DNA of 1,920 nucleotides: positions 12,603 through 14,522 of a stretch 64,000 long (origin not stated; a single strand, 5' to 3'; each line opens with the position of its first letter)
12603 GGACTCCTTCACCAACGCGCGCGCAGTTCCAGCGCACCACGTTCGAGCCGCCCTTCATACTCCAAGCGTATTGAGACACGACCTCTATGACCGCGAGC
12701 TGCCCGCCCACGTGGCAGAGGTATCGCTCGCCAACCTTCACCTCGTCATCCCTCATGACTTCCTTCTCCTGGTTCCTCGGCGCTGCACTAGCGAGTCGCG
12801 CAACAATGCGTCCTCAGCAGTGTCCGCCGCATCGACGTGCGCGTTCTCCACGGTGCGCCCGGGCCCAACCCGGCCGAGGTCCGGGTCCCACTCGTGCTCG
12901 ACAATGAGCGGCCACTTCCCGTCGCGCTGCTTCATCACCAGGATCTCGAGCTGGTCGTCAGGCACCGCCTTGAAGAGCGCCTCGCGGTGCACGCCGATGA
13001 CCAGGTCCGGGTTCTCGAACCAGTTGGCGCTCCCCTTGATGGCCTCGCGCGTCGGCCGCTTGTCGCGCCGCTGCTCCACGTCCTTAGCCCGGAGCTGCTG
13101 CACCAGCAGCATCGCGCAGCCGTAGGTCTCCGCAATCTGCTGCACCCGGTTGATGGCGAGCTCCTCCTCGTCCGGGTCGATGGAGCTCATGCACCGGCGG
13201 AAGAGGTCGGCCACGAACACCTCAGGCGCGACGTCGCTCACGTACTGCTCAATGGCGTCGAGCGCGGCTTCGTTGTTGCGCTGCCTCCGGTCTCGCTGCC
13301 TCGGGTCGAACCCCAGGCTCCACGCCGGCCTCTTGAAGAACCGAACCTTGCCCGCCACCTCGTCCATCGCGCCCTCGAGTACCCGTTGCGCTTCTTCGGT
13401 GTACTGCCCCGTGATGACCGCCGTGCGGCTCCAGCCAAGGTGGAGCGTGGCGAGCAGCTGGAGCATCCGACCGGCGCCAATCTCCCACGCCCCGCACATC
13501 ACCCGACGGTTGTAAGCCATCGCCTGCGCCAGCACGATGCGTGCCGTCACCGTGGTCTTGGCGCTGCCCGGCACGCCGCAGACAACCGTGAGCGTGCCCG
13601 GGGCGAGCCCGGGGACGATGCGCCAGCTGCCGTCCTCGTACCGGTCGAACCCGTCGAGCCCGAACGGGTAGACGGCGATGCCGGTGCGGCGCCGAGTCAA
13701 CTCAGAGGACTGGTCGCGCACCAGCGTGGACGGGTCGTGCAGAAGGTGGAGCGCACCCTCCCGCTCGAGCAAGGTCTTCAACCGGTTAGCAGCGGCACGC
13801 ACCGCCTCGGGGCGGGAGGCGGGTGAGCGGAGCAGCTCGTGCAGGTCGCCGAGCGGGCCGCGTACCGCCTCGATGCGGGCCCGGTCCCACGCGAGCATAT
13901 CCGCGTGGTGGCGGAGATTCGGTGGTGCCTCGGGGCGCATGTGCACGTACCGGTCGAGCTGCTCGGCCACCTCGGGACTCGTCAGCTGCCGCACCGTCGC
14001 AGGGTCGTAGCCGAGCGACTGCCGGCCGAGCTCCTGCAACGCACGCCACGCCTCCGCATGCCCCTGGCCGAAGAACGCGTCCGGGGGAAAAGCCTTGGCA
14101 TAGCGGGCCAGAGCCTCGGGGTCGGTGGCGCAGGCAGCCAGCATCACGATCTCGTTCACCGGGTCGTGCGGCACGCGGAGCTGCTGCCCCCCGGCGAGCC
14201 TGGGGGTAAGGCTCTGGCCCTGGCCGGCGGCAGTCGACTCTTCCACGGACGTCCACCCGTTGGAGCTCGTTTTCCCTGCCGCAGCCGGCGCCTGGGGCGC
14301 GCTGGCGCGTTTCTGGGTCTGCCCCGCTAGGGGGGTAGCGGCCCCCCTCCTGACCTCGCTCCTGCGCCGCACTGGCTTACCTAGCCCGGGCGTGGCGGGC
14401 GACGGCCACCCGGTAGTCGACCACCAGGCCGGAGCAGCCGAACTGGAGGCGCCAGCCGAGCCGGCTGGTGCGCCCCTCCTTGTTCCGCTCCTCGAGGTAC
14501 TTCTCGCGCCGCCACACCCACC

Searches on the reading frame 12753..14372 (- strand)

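Call 21: search_protein_families(library=pfam, proteins=[window:12753-14372:-], max_evalue=0.01)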
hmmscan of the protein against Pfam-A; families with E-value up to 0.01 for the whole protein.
window:12753-14372:- (539 aa): 4 families
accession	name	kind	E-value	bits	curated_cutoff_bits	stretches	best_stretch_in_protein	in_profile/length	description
PF03796.21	DnaB_C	-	6.3e-13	49.1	27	1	252-487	12-239/255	DnaB-like helicase C terminal domain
PF13481.12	AAA_25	-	1.6e-06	28.3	27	0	349-428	101-191/195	AAA domain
PF00772.26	DnaB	-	1.9e-05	25.1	23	1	68-157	3-98/103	DnaB-like helicase N terminal domain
PF06745.19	ATPase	-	0.0012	18.7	26.6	1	238-426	4-163/231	KaiC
